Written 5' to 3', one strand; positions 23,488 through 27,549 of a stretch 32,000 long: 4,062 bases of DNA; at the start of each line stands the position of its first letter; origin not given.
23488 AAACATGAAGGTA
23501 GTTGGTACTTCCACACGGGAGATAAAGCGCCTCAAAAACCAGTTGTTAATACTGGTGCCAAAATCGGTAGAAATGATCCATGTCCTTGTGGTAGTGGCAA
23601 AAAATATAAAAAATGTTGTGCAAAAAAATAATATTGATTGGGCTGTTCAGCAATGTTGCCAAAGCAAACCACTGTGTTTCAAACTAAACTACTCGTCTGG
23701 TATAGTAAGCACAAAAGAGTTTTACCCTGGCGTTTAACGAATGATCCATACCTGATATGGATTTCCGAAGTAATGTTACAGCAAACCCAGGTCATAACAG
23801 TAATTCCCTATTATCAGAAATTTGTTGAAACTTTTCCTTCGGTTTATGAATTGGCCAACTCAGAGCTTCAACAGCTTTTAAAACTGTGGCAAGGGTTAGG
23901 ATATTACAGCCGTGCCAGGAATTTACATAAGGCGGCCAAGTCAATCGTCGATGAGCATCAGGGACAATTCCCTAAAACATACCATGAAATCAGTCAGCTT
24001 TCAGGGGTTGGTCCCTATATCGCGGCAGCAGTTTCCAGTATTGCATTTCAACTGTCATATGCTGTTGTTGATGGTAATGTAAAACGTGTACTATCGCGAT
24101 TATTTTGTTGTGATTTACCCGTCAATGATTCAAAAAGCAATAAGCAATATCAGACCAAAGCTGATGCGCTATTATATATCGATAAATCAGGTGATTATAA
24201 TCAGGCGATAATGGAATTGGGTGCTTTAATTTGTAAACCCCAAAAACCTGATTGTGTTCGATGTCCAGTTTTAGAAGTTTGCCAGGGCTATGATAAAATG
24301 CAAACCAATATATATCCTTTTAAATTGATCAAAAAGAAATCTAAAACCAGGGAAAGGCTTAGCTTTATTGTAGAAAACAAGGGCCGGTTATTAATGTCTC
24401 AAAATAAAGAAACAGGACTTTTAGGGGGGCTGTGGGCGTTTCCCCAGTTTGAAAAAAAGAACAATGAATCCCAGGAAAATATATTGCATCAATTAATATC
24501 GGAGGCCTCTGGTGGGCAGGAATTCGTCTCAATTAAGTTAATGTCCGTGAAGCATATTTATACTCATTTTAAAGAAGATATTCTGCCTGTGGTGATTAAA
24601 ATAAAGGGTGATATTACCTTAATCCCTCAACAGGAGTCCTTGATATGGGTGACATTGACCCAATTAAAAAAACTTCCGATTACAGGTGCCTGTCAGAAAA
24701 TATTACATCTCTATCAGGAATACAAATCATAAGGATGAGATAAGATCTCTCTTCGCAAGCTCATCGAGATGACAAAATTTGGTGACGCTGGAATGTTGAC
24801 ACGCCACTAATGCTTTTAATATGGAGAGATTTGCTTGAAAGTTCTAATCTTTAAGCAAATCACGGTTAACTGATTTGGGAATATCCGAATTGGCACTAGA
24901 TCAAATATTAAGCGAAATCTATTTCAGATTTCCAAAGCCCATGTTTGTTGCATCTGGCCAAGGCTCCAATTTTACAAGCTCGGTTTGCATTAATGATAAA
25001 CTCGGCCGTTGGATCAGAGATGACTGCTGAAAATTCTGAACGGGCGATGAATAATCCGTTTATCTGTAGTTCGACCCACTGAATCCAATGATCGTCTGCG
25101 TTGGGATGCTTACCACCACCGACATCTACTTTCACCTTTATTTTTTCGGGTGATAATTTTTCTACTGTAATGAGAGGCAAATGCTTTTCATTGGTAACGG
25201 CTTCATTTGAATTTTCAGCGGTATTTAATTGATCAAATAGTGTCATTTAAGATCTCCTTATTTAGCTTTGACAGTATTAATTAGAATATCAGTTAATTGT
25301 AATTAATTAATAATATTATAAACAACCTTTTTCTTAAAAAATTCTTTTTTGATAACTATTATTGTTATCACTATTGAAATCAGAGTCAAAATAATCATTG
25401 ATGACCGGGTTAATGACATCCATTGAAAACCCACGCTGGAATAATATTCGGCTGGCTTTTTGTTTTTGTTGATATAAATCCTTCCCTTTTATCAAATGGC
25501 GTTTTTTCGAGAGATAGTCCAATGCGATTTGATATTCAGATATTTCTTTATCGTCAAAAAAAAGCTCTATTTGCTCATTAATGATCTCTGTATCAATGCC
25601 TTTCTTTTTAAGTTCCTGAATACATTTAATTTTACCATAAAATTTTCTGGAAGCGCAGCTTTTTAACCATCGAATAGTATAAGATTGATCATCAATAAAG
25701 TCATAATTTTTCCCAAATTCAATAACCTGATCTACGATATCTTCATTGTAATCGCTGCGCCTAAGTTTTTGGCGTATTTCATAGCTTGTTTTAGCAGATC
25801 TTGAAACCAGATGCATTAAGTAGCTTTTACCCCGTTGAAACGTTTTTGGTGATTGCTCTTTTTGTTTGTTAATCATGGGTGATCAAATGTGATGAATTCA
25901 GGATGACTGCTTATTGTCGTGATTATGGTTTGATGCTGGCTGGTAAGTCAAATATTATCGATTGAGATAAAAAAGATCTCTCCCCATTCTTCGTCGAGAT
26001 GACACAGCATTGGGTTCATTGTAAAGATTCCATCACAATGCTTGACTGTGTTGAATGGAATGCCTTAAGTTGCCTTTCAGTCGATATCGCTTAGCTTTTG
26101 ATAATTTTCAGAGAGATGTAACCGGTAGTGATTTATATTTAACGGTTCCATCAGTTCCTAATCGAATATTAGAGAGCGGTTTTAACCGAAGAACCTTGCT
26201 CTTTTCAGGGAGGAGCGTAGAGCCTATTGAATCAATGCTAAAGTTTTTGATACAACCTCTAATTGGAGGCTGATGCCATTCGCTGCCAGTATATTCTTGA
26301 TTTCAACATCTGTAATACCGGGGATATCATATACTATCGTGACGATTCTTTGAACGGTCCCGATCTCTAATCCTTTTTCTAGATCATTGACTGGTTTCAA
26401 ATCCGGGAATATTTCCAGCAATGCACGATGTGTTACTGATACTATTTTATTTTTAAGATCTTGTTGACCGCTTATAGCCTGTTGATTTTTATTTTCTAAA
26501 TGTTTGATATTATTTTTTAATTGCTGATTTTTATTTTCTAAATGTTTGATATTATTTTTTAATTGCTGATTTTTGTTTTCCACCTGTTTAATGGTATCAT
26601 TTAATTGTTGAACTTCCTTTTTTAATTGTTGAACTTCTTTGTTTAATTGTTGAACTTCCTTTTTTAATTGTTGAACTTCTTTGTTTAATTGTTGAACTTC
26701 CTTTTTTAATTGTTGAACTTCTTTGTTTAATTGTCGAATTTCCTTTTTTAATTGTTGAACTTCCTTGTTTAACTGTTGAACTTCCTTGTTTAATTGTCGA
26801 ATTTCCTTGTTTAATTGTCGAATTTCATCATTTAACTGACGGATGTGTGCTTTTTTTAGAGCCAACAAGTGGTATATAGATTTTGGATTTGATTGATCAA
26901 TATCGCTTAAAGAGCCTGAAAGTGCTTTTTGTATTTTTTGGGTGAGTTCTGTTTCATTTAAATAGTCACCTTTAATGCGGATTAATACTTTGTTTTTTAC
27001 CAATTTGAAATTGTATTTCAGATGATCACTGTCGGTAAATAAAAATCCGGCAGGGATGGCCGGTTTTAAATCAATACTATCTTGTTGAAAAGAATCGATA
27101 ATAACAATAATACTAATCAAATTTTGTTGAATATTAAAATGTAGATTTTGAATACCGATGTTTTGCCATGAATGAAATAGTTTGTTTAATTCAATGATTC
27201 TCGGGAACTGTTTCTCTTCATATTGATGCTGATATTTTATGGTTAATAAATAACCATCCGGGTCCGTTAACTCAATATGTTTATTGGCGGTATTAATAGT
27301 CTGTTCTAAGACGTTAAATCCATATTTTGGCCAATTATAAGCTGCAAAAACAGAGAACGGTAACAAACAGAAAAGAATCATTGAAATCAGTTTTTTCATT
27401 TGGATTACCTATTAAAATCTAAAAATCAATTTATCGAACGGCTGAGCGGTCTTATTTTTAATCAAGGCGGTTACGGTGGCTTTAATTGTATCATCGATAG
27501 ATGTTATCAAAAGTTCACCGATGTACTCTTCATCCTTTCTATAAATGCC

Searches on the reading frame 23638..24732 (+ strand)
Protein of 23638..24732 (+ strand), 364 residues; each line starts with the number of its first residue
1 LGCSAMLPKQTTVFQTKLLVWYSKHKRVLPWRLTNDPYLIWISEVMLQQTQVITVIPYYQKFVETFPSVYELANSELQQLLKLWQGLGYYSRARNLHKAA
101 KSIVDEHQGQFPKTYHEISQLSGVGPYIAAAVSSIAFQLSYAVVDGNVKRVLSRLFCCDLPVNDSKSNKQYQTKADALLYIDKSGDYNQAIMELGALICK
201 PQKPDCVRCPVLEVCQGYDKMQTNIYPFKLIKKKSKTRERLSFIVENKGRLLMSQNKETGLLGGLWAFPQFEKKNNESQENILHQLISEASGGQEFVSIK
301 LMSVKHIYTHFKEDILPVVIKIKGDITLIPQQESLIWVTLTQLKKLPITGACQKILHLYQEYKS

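Call 10: search_protein_families(library=ncbifam, proteins=[window:23638-24732:+], max_evalue=0.00001)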
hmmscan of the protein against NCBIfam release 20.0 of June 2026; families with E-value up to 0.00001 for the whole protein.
window:23638-24732:+ (364 aa): 5 families
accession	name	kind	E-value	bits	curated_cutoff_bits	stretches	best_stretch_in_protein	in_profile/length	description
TIGR01084.1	mutY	equivalog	4.2e-98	328.3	286.5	1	14-276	2-268/277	A/G-specific adenine glycosylase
NF008132.0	PRK10880.1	equivalog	6.9e-88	295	427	1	10-358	3-344/351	A/G-specific adenine glycosylase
NF010488.0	PRK13910.1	equivalog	7.1e-48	163.4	471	1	45-279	1-226/290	adenine-specific DNA glycosylase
TIGR01083.1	nth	equivalog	5.2e-19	68.7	211.7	1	35-206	25-192/192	endonuclease III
NF007978.0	PRK10702.1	equivalog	5.9e-08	32.6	405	1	68-221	63-209/211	endonuclease III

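Call 42: find_homologous_proteins(query=window:23638-24732:+, max_evalue=1e-20)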
Query window:23638-24732:+ (364 aa): 8000 proteins with E <= 1e-20 among 8000 candidates; the best 120 are listed.
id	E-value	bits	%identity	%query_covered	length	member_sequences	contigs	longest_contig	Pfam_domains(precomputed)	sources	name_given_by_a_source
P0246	1.3e-234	796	100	97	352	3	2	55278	PF00730.32,PF14815.13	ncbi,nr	ncbi:MAG: A/G-specific adenine glycosylase [Deltaproteobacteria bacterium]|nr:A/G-specific adenine g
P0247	2.5e-202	690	84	98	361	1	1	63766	PF00730.32,PF14815.13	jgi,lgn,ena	-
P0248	9.9e-197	672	82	98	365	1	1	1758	PF00730.32,PF14815.13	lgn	-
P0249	3.2e-146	505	62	99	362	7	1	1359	PF00730.32,PF00633.30,PF14815.13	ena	-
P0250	9.6e-135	468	59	98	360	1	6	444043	PF00730.32,PF14815.13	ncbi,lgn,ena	-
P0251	1.0e-134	468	59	97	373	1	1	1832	PF00730.32,PF14815.13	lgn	-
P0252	1.7e-102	362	51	94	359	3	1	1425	PF00730.32,PF00293.35,PF14815.13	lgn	-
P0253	1.4e-100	355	48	94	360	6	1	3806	PF00730.32,PF00293.35,PF14815.13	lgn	-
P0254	6.4e-99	350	48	95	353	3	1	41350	PF00730.32,PF00293.35,PF14815.13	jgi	-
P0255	8.6e-99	349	49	95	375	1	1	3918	PF00730.32,PF00293.35,PF00633.30,PF14815.13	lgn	-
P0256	1.3e-98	349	48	97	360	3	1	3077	PF00730.32,PF00293.35,PF00633.30,PF14815.13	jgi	-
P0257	5.7e-98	347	48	97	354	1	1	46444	PF00730.32,PF00293.35,PF14815.13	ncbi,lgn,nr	ncbi:MAG: A/G-specific adenine glycosylase [Candidatus Marinimicrobia bacterium]|nr:A/G-specific ade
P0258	6.5e-98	346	49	95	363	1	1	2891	PF00730.32,PF00293.35,PF14815.13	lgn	-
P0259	2.1e-97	345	47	95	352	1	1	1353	PF00730.32,PF00293.35,PF14815.13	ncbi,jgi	jgi:A/G-specific adenine glycosylase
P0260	2.6e-97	345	48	95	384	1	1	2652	PF00730.32,PF00293.35,PF14815.13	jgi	jgi:A/G-specific adenine glycosylase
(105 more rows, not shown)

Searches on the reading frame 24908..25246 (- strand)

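Call 10: search_protein_families(library=ncbifam, proteins=[window:24908-25246:-], max_evalue=0.00001)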
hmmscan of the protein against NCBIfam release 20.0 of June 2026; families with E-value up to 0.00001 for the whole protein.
window:24908-25246:- (112 aa): 2 families
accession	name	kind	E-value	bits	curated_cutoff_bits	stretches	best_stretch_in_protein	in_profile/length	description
TIGR00332.1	neela_ferrous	domain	5.4e-18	65.3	61.9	1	17-109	5-102/107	desulfoferrodoxin ferrous iron-binding domain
TIGR00320.1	dfx_rbo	equivalog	7.3e-14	52.1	146.9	1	13-108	40-125/125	desulfoferrodoxin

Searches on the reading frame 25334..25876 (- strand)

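Call 10: search_protein_families(library=ncbifam, proteins=[window:25334-25876:-], max_evalue=0.00001)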
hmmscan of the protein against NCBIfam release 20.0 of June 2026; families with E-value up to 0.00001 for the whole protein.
window:25334-25876:- (180 aa): 16 families
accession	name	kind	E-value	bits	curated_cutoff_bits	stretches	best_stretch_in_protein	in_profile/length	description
NF001058.0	PRK00117.4-1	equivalog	4.2e-27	95.6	194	1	13-166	61-211/214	recombination regulator RecX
NF001057.0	PRK00117.3-3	equivalog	7.3e-22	78.1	146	1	16-160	5-144/151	recombination regulator RecX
NF010732.0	PRK14134.1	equivalog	5.5e-20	72.1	351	1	13-172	60-217/283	recombination regulator RecX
NF001063.0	PRK00117.5-3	equivalog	4.3e-19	69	186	1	10-171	7-162/165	recombination regulator RecX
NF010733.0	PRK14135.1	equivalog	9.3e-19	68.1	240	1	11-162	57-205/267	recombination regulator RecX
NF001065.0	PRK00117.5-5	equivalog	1e-13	51.7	175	1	19-164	10-143/149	recombination regulator RecX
NF001059.0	PRK00117.4-3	equivalog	2.3e-13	50.2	253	1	21-141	53-171/206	recombination regulator RecX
NF001053.0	PRK00117.1-3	equivalog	9.6e-13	48.8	216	1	44-162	66-178/180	recombination regulator RecX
NF001055.0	PRK00117.2-5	equivalog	1.3e-12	48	129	1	19-165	13-151/157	recombination regulator RecX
NF001064.0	PRK00117.5-4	equivalog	4.3e-12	45.8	217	1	9-167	26-181/194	recombination regulator RecX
NF001061.0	PRK00117.5-1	equivalog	2.5e-11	43.7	264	1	7-155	78-223/246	recombination regulator RecX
NF001052.0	PRK00117.1-1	equivalog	1.8e-10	41.3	266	1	43-162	51-164/166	recombination regulator RecX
NF001056.0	PRK00117.3-1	equivalog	1.8e-10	40.9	237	1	14-155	22-164/181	recombination regulator RecX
NF001054.0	PRK00117.2-1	equivalog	4.7e-10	39.8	189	1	20-160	14-148/154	recombination regulator RecX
NF010735.0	PRK14137.1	equivalog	7.7e-09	35.5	294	1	10-164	32-181/197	recombination regulator RecX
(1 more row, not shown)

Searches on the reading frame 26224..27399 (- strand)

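Call 10: search_protein_families(library=ncbifam, proteins=[window:26224-27399:-], max_evalue=0.00001)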
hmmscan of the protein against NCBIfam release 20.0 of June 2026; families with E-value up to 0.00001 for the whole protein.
window:26224-27399:- (391 aa): 25 families
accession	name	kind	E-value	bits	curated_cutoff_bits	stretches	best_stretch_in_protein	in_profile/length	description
TIGR04523.1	Mplasa_alph_rch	subfamily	3.6e-14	51.7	270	1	183-321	313-451/745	helix-rich protein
TIGR02169.1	SMC_prok_A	equivalog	1.4e-13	49.5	729.4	1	183-323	294-434/1165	chromosome segregation protein SMC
NF040788.1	S-lay_SlaB_Mtsph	equivalog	6.1e-13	48.5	700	2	192-262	309-379/416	S-layer protein SlaB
NF045487.1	ASRP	equivalog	6.1e-13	48.2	300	1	183-305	347-476/593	archaea-specific SMC-related protein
TIGR02168.1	SMC_prok_B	equivalog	7.1e-13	47.2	567.35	1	181-321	236-376/1181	chromosome segregation protein SMC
TIGR04211.1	SH3_and_anchor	equivalog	8.8e-10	38.5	65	1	189-283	64-161/198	TIGR04211 family SH3 domain-containing protein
NF002572.0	PRK02224.1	equivalog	4.6e-09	35.1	1087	1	182-318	249-385/888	DNA double-strand break repair ATPase Rad50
NF003034.1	PRK03918.1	equivalog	1.1e-08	33.6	700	1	146-315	160-333/878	DNA double-strand break repair ATPase Rad50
TIGR03185.1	DNA_S_dndD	equivalog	3.1e-08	32.6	245.85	1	147-350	336-534/650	DNA sulfur modification protein DndD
NF041035.1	Rad50_Halo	equivalog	4e-08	32.1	1000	1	179-322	246-389/883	DNA double-strand break repair ATPase Rad50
NF053563.1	Rkd4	equivalog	1.3e-07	30.2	860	1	142-342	481-671/747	arcadin-4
TIGR00996.1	Mtu_fam_mce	paralog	1.6e-07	30.8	140.5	1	158-303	134-273/291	MCE family protein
NF043058.1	T4SS_LegC2C7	subfamily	1.7e-07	30.5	350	1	222-324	125-224/348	LegC2/C7 family Dot/Icm T4SS effector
NF047516.1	LA_3659_fam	equivalog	7.3e-07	29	36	1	166-310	55-203/221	LA_3659 family protein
NF047514.1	SpiroCoCo_N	equivalog_domain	7.3e-07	29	75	1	166-310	55-203/221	SpiroCoCo family coiled-coil protein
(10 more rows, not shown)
